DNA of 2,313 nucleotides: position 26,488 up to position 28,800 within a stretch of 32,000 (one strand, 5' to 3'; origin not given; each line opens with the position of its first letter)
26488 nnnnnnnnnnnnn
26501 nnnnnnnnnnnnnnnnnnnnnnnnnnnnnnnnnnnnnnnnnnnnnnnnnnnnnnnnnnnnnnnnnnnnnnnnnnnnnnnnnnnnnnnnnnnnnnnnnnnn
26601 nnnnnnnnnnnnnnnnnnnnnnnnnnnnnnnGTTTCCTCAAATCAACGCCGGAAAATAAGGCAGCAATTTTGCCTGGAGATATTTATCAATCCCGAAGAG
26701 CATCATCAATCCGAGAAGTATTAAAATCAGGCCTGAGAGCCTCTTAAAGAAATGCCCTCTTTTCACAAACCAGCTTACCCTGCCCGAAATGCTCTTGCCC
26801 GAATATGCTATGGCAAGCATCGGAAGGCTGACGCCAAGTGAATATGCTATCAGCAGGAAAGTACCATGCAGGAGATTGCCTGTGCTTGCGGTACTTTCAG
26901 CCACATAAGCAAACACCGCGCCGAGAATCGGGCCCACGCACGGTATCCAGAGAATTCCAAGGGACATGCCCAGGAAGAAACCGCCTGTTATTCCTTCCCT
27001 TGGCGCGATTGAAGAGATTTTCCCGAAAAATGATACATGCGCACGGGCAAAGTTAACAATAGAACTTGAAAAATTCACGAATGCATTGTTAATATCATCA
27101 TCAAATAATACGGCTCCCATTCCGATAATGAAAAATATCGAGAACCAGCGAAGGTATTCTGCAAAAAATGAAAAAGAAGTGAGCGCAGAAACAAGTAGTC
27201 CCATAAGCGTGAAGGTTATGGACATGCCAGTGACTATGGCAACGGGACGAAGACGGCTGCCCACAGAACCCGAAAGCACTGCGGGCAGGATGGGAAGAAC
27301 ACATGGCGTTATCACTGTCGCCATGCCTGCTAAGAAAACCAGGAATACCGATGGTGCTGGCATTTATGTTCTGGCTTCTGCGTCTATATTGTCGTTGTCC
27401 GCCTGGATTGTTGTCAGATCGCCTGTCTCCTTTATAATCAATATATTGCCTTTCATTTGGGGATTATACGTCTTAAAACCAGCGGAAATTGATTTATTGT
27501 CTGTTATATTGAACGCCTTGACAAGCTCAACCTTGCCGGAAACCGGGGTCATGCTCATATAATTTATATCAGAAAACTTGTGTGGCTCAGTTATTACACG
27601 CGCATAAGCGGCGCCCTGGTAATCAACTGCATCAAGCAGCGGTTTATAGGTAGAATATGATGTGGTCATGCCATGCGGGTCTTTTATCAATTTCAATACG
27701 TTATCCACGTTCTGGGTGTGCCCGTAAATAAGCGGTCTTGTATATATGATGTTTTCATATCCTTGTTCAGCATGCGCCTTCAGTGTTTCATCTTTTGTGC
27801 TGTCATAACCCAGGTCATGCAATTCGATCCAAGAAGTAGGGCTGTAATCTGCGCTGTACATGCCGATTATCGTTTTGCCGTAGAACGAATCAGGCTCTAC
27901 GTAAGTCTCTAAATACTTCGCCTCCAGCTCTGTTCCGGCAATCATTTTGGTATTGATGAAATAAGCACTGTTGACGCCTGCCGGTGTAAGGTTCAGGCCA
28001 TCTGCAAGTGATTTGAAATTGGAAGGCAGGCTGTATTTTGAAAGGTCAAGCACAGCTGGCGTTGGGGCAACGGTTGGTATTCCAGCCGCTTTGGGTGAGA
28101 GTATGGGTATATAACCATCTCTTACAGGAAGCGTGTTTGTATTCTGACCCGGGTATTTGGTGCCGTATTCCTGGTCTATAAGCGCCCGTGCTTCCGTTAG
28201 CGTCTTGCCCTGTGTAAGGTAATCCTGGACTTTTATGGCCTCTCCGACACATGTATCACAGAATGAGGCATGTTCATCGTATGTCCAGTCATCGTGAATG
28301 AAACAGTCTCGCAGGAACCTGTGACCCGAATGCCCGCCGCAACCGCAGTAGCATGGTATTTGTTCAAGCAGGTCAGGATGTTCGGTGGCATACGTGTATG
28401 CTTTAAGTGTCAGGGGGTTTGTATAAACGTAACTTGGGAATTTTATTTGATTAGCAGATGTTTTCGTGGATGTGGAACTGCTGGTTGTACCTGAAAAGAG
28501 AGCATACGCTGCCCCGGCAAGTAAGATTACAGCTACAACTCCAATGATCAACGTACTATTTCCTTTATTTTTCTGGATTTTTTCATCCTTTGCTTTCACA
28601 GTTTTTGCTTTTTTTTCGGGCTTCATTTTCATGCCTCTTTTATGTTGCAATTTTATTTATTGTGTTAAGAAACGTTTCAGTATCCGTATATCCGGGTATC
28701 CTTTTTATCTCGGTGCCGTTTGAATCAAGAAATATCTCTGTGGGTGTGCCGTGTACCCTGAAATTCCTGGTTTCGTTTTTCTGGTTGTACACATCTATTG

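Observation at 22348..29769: Extracytoplasmic thiol-redox / cytochrome-maturation island coupling CcdA to a NapH/CcoG-like Fe-S membrane protein and a PCYCGC-domain protein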

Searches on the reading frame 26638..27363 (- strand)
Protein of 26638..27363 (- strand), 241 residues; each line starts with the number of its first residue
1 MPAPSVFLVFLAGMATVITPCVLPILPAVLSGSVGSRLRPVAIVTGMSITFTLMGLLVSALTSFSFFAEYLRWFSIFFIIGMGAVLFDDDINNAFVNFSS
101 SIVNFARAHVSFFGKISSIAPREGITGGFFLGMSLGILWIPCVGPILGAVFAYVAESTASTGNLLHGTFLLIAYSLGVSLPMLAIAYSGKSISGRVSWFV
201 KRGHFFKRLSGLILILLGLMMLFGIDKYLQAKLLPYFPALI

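Call 3: search_protein_families(library=pfam, proteins=[window:26638-27363:-], max_evalue=0.01)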
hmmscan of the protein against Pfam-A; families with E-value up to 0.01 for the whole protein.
window:26638-27363:- (241 aa): 2 families
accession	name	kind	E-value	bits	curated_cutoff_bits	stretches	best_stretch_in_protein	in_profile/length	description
PF02683.22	DsbD_TM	-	7.2e-13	48.8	27.1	1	6-222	5-215/219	Cytochrome C biogenesis protein transmembrane domain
PF13386.12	DsbD_2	-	6.8e-10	39.6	24.9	1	9-219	2-198/199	Cytochrome C biogenesis protein transmembrane region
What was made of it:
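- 26638..27363 (-): CcdA (DsbD beta-type thiol-disulfide transporter, 241 aa), with Cys21 and Cys142 in PC motifs. DsbD_TM at 48.8 bits and DsbD_2 at 39.6 bits, both above cutoff (call 3).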

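Call 4: search_protein_families(library=ncbifam, proteins=[window:26638-27363:-], max_evalue=0.01)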
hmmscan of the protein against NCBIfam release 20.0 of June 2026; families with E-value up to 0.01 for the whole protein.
window:26638-27363:- (241 aa): 2 families
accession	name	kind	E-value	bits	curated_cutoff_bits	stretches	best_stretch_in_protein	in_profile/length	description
NF001419.0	PRK00293.1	subfamily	2.2e-14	53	330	1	5-222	171-382/574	protein-disulfide reductase DsbD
NF045694.1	seleno_TsoB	exception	2.2e-10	39.2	805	1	7-215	186-384/572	rhodanese/DsbD fusion-like selenoprotein TsoB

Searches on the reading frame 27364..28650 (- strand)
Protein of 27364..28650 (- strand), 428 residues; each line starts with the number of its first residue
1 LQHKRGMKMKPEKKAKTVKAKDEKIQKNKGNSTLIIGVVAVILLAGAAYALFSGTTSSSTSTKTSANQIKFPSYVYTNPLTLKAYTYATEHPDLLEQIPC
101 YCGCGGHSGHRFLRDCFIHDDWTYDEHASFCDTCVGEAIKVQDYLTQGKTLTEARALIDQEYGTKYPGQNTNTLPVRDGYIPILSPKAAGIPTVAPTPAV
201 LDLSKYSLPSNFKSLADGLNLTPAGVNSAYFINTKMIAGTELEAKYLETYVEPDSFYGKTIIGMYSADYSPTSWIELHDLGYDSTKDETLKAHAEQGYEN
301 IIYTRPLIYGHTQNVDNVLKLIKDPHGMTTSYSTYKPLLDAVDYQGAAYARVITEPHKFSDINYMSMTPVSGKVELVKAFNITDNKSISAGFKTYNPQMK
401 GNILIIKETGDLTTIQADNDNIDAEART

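Call 3: search_protein_families(library=pfam, proteins=[window:27364-28650:-], max_evalue=0.01)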
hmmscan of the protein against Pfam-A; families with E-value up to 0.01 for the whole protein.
window:27364-28650:- (428 aa): 2 families
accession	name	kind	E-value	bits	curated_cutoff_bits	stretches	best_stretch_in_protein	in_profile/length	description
PF13798.11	PCYCGC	-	2.4e-19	70.1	25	1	70-172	42-149/153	Protein of unknown function with PCYCGC motif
PF14283.11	CD1107-like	-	0.0028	18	26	1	6-53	105-151/158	Mobile element protein CD1107-like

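Call 4: search_protein_families(library=ncbifam, proteins=[window:27364-28650:-], max_evalue=0.01)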
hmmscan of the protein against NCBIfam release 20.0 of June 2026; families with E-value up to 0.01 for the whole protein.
window:27364-28650:- (428 aa): 1 family
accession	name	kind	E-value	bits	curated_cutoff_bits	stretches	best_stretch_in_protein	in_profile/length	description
NF041379.1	OS_HP4_CYCXC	equivalog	8.5e-21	73.8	90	1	77-162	11-89/90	CYCXC family (seleno)protein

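Call 42: search_solved_structures(query=window:27364-28650:-, max_evalue=1)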
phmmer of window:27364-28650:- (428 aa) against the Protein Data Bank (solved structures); distinct sequences matched with E-value up to 1: 1.
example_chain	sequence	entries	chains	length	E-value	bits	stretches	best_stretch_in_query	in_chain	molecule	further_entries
6hfz_A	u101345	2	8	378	0.76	11.8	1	71-127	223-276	GDSL-like protein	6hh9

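Call 72: predict_structure(alignment_id=A5)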
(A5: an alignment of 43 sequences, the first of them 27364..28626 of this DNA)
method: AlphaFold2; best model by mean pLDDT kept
length: 420 residues; sequences in the alignment: 43
mean_pLDDT: 77.8   pTM: 0.60
mean pLDDT of the five models: 77.8, 76.6, 70.7, 64.4, 57.2
residues with pLDDT >= 90: 185; 70-90: 126; 50-70: 37; < 50: 72
segments of 3 or more residues with pLDDT < 50: 1-33, 35-59, 97-99, 181-191
pLDDT, mean of each block of 10 residues (from residue 1): 33 30 37 42 34 36 87 94 89 63 81 83 90 94 91 74 64 68 35 71 93 95 93 82 67 91 87 83 68 84 88 91 96 92 95 97 93 96 94 97 94 93
secondary structure, 60 per line:
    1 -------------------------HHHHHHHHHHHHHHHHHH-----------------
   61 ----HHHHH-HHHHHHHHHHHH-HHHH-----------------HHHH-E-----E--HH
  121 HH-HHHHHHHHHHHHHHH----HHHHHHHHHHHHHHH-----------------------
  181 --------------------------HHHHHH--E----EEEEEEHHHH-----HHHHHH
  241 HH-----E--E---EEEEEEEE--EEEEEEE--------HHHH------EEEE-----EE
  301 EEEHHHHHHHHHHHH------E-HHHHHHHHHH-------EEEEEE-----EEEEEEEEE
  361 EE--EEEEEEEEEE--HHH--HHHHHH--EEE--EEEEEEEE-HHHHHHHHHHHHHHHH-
elements in order: H26-43 H65-69 H71-82 H84-87 H105-108 H119-122 H124-138 H143-157 H207-212 E220-225 H226-229 H235-242 E255-262 E265-271 H280-283 E290-293 E299-303 H304-315 H324-333 E341-346 E352-362 E365-374 H382-387 E390-392 E395-402 H404-419

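Call 75: fold_search(model_id=the predicted structure, library=pdb)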
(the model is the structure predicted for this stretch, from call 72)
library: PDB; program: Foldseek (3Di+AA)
matches with E <= 10: 683; with E <= 0.001: 6
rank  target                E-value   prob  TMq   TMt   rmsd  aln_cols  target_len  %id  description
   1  3k8j                  2.5e-05  1.00  0.31  0.46   6.9       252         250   10  Structure of crystal form III of TP0453 (released 2010-10-27)
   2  3k8g_A                1.0e-04  1.00  0.31  0.47   6.4       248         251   11  Structure of crystal form I of TP0453 (released 2010-10-27)
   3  3k8h_A                1.7e-04  1.00  0.32  0.48   6.1       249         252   10  Structure of crystal form I of TP0453 (released 2010-10-27)
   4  3k8i                  1.7e-04  1.00  0.30  0.45   7.5       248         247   10  Structure of crystal form IV of TP0453 (released 2010-10-27)
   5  3k8g_B                2.0e-04  1.00  0.30  0.47   6.8       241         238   10  Structure of crystal form I of TP0453 (released 2010-10-27)
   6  3k8h_B                3.4e-04  1.00  0.29  0.44   7.4       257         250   12  Structure of crystal form I of TP0453 (released 2010-10-27)
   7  5suh_B                1.7e-02  0.35  0.11  0.22  16.8       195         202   11  The structure of double ringed trimeric shell protein MSM0271 from the RMM microcompartment (released 2016-12-14)
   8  5l39_F                3.6e-02  0.23  0.12  0.23  15.7       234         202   13  The structure of the fused permuted hexameric shell protein MSM0275 from the RMM microcompartment (released 2016-12-14)
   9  2p9s_D                7.9e-02  0.16  0.12  0.16  13.8       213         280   13  Structure of bovine Arp2/3 complex co-crystallized with ATP/Mg2+ (released 2007-05-29)
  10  8tah_D                1.0e-01  0.18  0.12  0.17  13.5       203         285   14  Cryo-EM structure of Cortactin-bound to Arp2/3 complex (released 2023-09-27)
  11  2p9p_D                1.3e-01  0.18  0.13  0.18  14.4       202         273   13  Crystal Structure of bovine Arp2/3 complex co-crystallized with ADP (released 2007-05-29)
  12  7ui9_n                1.3e-01  0.18  0.15  0.11  13.1       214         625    6  Core Mediator-PICearly (Copy A) (released 2023-02-15)
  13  6b16_B                1.8e-01  0.41  0.11  0.15   4.7        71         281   13  P21-activated kinase 1 in complex with a 4-azaindole inhibitor (released 2017-10-25)
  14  5suh_C                1.8e-01  0.14  0.11  0.22  16.8       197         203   10  The structure of double ringed trimeric shell protein MSM0271 from the RMM microcompartment (released 2016-12-14)
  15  4o0v                  1.9e-01  0.44  0.11  0.15   4.3        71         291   13  Back pocket flexibility provides group-II PAK selectivity for type 1 kinase inhibitors (released 2014-02-12)
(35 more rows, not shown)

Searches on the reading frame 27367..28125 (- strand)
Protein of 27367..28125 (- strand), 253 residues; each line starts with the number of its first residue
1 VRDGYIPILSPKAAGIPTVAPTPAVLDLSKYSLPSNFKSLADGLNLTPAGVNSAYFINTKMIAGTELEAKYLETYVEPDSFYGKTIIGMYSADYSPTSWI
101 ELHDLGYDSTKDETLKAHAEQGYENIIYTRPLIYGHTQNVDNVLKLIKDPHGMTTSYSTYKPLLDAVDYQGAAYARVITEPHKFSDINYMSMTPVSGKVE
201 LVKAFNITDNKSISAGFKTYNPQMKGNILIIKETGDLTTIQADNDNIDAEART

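Call 64: find_homologous_proteins(query=window:27367-28125:-, max_evalue=0.001)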
Query window:27367-28125:- (253 aa): 144 proteins with E <= 0.001 among 455 candidates; the best 120 are listed.
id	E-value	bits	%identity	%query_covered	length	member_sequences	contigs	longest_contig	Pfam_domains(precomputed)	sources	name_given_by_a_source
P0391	1.6e-163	560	100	100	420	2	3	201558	PF13798.12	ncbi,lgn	-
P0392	9.0e-146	502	90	100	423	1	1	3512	PF13798.12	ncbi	-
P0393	6.4e-144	496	88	100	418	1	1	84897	PF13798.12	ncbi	-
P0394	1.5e-142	491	87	100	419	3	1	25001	PF13798.12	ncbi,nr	ncbi:MAG: PCYCGC motif-containing lipoprotein [Candidatus Methanoperedens sp.]|nr:PCYCGC motif-conta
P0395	1.2e-140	485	87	100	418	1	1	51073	PF13798.12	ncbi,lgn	ncbi:MAG: PCYCGC motif-containing (lipo)protein [Candidatus Methanoperedens sp.]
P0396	2.1e-139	481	85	100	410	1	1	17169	PF13798.12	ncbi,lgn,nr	ncbi:MAG: PCYCGC motif-containing lipoprotein [Candidatus Methanoperedens sp.]|nr:PCYCGC motif-conta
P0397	7.0e-138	476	86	100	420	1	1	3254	PF13798.12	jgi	jgi:hypothetical protein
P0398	8.0e-134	463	82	100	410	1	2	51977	PF13798.12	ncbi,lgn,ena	-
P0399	3.4e-133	461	84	100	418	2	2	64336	PF13798.12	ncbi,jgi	jgi:hypothetical protein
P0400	5.1e-133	460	83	100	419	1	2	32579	PF13798.12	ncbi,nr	ncbi:MAG: PCYCGC motif-containing lipoprotein [Candidatus Methanoperedens sp.]|nr:PCYCGC motif-conta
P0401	1.6e-132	458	83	100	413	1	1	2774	PF13798.12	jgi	jgi:hypothetical protein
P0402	1.0e-131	456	82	100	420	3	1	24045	PF13798.12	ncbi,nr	ncbi:Protein of uncharacterised function with PCYCGC motif protein [uncultured archaeon]|nr:Protein 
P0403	2.1e-131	455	80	100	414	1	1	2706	PF13798.12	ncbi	-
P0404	1.2e-126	439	78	100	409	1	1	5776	PF13798.12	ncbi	-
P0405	1.2e-117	410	74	96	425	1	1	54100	PF13798.12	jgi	jgi:hypothetical protein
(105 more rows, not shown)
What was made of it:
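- Closest known: CYCXC / PCYCGC family. Different: It sits in a ccm operon next to CcdA and a NapH-like protein (calls 64, 75).
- Tried and rejected: The third homologue search was spent on obtaining accepted orthologues (call 64).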
